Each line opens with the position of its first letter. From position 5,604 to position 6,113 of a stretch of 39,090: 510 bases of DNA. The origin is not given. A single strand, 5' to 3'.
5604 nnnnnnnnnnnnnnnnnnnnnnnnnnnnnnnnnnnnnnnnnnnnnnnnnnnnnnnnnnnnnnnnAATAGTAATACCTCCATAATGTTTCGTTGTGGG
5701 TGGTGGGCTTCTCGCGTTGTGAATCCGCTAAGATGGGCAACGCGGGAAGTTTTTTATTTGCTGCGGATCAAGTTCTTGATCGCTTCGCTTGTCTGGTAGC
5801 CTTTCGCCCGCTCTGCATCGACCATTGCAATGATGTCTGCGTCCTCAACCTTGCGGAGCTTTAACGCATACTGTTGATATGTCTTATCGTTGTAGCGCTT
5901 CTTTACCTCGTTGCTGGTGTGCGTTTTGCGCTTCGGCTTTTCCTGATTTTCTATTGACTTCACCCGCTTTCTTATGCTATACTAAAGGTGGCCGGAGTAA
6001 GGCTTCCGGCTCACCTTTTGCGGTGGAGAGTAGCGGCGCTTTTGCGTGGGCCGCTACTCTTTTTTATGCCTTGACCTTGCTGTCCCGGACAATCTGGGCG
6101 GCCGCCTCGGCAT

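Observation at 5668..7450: Three tandem, diverged cassettes: strong promoter, micro-protein gene, conserved hairpin, RHH protein gene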

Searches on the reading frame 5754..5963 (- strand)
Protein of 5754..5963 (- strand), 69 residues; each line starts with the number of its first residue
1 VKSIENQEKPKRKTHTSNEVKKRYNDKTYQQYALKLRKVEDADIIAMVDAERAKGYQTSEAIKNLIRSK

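Call 5: search_protein_families(library=pfam, max_evalue=1, proteins=[window:5754-5963:-])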
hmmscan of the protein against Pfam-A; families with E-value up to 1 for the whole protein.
window:5754-5963:- (69 aa): 0 families

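Call 6: search_protein_families(library=phrogs, max_evalue=1, proteins=[window:5754-5963:-])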
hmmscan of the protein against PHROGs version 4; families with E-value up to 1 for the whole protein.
window:5754-5963:- (69 aa): 0 families

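Call 12: find_homologous_proteins(query=A1, max_evalue=0.001)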
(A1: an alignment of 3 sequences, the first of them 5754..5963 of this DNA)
Query A1 (3 sequences) (69 aa, profile of the alignment): 246 proteins with E <= 0.001 among 330 candidates; the best 120 are listed.
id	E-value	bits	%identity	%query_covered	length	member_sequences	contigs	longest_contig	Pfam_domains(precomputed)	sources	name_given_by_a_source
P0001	1.8e-34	135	99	100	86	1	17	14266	-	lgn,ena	-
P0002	3.4e-34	135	94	100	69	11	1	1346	-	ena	-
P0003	2.4e-33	132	90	100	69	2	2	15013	-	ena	-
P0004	3.1e-33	131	58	97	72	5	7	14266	-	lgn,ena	-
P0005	7.9e-32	127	88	100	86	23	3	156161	-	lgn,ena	-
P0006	2.5e-31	125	58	97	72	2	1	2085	-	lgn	-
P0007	3.6e-31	125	89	96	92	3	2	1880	-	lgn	-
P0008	2.4e-30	122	84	99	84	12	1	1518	-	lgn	-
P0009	4.4e-30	121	68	87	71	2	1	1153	-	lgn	-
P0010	1.3e-29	120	78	100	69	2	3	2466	-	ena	-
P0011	1.4e-29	120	57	97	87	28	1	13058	-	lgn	-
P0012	8.6e-29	117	84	100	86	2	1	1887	-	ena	-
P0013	1.2e-28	117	83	93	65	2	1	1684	-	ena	-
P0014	1.7e-28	116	59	93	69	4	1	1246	-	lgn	-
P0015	2.1e-28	116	64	97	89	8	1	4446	-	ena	-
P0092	9.1e-16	76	59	88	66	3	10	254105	-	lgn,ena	-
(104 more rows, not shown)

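Call 13: find_encoding_contigs(protein=P0005, flank=6000, max_places=4)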
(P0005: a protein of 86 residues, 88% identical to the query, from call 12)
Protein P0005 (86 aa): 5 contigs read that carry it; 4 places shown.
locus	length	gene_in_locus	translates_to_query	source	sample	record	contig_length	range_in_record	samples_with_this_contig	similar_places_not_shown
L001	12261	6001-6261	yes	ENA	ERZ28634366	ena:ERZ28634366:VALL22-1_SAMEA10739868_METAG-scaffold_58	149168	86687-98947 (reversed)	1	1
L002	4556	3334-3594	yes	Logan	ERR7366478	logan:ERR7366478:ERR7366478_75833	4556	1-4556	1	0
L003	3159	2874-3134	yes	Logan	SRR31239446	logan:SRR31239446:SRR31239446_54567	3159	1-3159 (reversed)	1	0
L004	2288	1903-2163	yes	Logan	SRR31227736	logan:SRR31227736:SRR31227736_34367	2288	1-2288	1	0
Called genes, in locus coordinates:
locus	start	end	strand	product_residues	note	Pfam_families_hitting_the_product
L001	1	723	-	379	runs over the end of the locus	PF11187:Mbeg1-like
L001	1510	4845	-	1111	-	PF13306:LRR_5, PF13855:LRR_8 (faint), PF13306:LRR_5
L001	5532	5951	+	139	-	-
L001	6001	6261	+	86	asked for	-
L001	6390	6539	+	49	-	-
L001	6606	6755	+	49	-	-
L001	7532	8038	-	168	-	PF01799:Fer2_2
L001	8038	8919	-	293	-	PF00941:FAD_binding_5, PF03450:CO_deh_flav_C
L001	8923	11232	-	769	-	PF01315:Ald_Xan_dh_C, PF02738:MoCoBD_1, PF20256:MoCoBD_2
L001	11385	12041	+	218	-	PF02348:CTP_transf_3 (weak), PF12804:NTP_transf_3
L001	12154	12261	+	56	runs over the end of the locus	-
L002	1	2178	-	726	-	?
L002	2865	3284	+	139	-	-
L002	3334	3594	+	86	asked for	-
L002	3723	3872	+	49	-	-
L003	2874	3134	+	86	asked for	-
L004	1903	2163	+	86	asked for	-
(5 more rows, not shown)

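Call 14: find_encoding_contigs(protein=P0092, flank=6000, max_places=4)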
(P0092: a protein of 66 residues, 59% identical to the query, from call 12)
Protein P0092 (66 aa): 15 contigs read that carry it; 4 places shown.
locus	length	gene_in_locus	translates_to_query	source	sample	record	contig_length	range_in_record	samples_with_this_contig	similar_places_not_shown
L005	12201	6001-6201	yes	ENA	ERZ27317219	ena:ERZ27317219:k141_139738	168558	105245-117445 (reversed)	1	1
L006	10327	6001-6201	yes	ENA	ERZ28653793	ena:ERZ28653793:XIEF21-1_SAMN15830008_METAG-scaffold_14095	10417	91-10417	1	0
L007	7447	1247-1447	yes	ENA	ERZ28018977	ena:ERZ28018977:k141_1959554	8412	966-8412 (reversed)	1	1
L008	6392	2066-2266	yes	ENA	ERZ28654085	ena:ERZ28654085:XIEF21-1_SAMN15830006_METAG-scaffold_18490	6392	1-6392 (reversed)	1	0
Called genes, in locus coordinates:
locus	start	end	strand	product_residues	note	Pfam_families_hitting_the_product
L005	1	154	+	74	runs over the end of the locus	-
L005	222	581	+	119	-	-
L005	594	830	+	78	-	-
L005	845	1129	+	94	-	-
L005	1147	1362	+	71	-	-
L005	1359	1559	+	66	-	-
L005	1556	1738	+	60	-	-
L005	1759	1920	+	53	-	-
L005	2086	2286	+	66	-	-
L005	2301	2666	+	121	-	-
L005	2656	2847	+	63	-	-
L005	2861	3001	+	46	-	-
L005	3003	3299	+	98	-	-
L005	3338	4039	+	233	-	-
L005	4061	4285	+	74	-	-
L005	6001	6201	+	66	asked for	-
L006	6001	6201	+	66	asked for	-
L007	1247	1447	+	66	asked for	-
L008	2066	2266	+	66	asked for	-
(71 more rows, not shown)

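Call 18: find_related_loci(query=A1, collection=viral_contigs, flank=5000)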
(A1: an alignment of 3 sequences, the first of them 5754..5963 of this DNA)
Query A1 (69 aa) in viral_contigs; peptide patterns used: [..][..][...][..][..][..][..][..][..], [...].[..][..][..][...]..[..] (x = any residue, [..] = any of these).
261 stretches matched a pattern; 16 encode a relative of the query (tblastn E <= 1e-3); 16 distinct loci.
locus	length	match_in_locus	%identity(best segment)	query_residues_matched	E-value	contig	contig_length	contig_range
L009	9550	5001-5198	74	2-67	6e-31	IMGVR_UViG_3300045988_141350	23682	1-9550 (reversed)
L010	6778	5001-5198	74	2-67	6e-31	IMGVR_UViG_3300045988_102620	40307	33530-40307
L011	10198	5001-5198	45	3-68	3e-17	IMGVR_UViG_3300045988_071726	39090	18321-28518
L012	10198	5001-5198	45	3-68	4e-17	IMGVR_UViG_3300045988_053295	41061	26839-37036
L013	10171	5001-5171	54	9-65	1e-16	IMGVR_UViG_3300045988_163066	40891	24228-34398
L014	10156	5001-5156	58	16-67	9e-16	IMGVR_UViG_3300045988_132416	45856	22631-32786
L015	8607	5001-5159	55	11-63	6e-14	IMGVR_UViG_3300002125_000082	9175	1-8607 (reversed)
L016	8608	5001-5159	55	11-63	6e-14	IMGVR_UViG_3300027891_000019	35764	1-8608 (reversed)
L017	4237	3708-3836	51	12-54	4e-11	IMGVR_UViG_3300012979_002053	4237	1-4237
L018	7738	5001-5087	69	9-37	9e-9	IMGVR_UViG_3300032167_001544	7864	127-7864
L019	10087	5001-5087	69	9-37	9e-9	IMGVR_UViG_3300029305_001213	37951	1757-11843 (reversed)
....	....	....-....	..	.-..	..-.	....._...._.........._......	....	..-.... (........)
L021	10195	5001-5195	30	3-68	2e-6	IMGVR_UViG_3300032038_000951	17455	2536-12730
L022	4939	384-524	45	16-65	1e-5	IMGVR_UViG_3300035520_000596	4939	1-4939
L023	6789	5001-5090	55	15-45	2e-5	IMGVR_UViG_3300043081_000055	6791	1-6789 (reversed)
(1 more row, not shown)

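Call 25: search_solved_structures(query=A3, max_evalue=10, show_alignments=2)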
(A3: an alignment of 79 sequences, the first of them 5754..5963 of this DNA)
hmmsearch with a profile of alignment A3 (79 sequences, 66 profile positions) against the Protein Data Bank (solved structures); distinct sequences matched with E-value up to 10: 0.

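Call 28: find_related_loci(query=A4, collection=genome_contigs, flank=4000)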
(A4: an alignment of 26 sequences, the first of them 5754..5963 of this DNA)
Query A4 (69 aa) in genome_contigs; peptide patterns used: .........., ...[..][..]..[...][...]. (x = any residue, [..] = any of these).
148 stretches matched a pattern; 83 encode a relative of the query (tblastn E <= 1e-3); the best 80 are kept; 80 distinct loci.
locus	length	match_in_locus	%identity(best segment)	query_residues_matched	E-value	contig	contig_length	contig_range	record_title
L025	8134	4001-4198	71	2-67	4e-28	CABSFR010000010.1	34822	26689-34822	MAG TPA_asm: uncultured Clostridiales bacterium isolate MGYG-HGUT-02250 genome assembly, contig: GUT_GENOME139809_10, wh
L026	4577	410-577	77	11-66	3e-24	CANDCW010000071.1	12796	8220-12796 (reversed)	MAG TPA_asm: uncultured Firmicutes bacterium isolate ERR6760108_bin.67_metawrap_v1.3_MAG genome assembly, contig: ERZ128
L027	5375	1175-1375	63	3-69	4e-24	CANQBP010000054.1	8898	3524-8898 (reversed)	MAG: uncultured Clostridia bacterium isolate Lapin-002__bin115 genome assembly, contig: Lapin-002__NODE_10425_length_889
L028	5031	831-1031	63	3-69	7e-24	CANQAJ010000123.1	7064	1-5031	MAG: uncultured Clostridia bacterium isolate Lapin-002__bin18 genome assembly, contig: Lapin-002__NODE_14238_length_7064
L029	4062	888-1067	67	7-66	1e-23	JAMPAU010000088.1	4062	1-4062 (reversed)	MAG: Ruminococcus flavefaciens isolate NALB_7813_7 Scaffold_#88__SCF_088___4062_bp, whole genome shotgun sequence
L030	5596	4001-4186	61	7-68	5e-22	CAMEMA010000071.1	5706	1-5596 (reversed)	MAG: uncultured Clostridia bacterium isolate SRR15057925_bin.11_metaWRAP_v1.3_MAG genome assembly, contig: ERZ10407628.7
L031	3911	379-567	60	4-66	5e-22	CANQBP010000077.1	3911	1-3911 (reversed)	MAG: uncultured Clostridia bacterium isolate Lapin-002__bin115 genome assembly, contig: Lapin-002__NODE_31649_length_391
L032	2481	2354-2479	76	10-51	1e-17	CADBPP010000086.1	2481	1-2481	MAG: uncultured Clostridiales bacterium isolate RUG14186 genome assembly, contig: RUG14186_asm_86, whole genome shotgun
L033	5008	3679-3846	61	11-66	2e-17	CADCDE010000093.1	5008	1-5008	MAG: uncultured Ruminococcus sp. isolate RUG14529 genome assembly, contig: RUG14529_asm_93, whole genome shotgun sequenc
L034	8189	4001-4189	51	1-65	3e-17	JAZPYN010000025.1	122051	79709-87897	MAG: Acutalibacteraceae bacterium isolate T1900044647_TS20190113.MAGScoT_cleanbin_000010 SGB_1385_k141_1661295, whole ge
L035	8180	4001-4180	52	10-69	7e-17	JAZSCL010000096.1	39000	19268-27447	MAG: Acutalibacteraceae bacterium isolate T1900044916_TS20190382.MAGScoT_cleanbin_000022 SGB_3335_k141_891636, whole gen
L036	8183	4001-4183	51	8-68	8e-17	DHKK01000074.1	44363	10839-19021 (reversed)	MAG TPA_asm: Clostridiales bacterium UBA4696 UBA4696_contig_8670, whole genome shotgun sequence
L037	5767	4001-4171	54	11-67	9e-17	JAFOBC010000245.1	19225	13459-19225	MAG: Clostridia bacterium isolate RGIG306 Dairy_cattle_Colon-1__c520097, whole genome shotgun sequence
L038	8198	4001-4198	48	3-68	1e-16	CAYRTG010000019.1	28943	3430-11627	MAG TPA_asm: uncultured Ruminococcus sp. isolate SRP222994_co1_127 genome assembly, contig: NODE_3066_length_28943_cov_1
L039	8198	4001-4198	44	3-68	8e-16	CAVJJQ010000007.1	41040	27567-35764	bacterium isolate H07678-L1_cleanbin_000001 genome assembly, contig: Spades_H07678-L1_contig_44, whole genome shotgun se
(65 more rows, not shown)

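Call 31: predict_structure(alignment_id=A3)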
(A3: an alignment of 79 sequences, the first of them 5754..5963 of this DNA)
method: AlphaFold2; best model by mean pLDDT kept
length: 69 residues; sequences in the alignment: 79
mean_pLDDT: 85.5   pTM: 0.53
mean pLDDT of the five models: 85.5, 83.9, 81.7, 81.2, 79.0
residues with pLDDT >= 90: 44; 70-90: 15; 50-70: 9; < 50: 1
segments of 3 or more residues with pLDDT < 50: none
pLDDT, mean of each block of 10 residues (from residue 1): 61 79 94 93 93 90 89
secondary structure, 60 per line:
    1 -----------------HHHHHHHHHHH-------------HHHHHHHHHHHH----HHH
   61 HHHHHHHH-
elements in order: H18-28 H42-53 H58-68

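Call 36: fold_search(model_id=the predicted structure, library=pdb)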
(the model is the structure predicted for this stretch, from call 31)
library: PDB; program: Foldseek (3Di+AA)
matches with E <= 10: 7; with E <= 0.001: 0
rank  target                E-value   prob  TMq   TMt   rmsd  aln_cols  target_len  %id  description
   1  4d8j_A                7.4e+00  0.08  0.39  0.22   4.2        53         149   19  Structure of E. coli MatP-mats complex (released 2012-11-21)
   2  3ooj_A                7.4e+00  0.07  0.33  0.04  11.7        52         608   19  C1A mutant of E. coli GlmS in complex with glucose-6P and glutamate (released 2011-10-19)
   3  7vp4_F                8.6e+00  0.11  0.41  0.50   2.7        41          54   22  Structure of a transcription factor and DNA complex (released 2022-10-19)
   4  2rcy_B                9.2e+00  0.06  0.34  0.10  12.1        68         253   15  Crystal structure of Plasmodium falciparum pyrroline carboxylate reductase (MAL13P1.284) with NADP bound (released 2007-10-23)
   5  4csf_X                9.9e+00  0.04  0.28  0.09  10.4        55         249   20  Structural insights into Toscana virus RNA encapsidation (released 2014-04-09)
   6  4csf_L                9.9e+00  0.04  0.28  0.09  10.7        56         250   20  Structural insights into Toscana virus RNA encapsidation (released 2014-04-09)
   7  3w6j_C                9.9e+00  0.01  0.18  0.10  10.3        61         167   18  Crystal structure of ScpAB core complex (released 2013-04-24)

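Call 49: search_protein_families(library=ncbifam, max_evalue=1, proteins=[window:5754-5963:-])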
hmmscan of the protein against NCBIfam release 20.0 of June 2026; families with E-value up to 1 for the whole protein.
window:5754-5963:- (69 aa): 0 families

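Call 98: search_protein_families(library=padloc, max_evalue=0.1, proteins=[window:5754-5963:-])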
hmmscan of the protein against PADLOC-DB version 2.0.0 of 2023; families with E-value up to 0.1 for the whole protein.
window:5754-5963:- (69 aa): 0 families
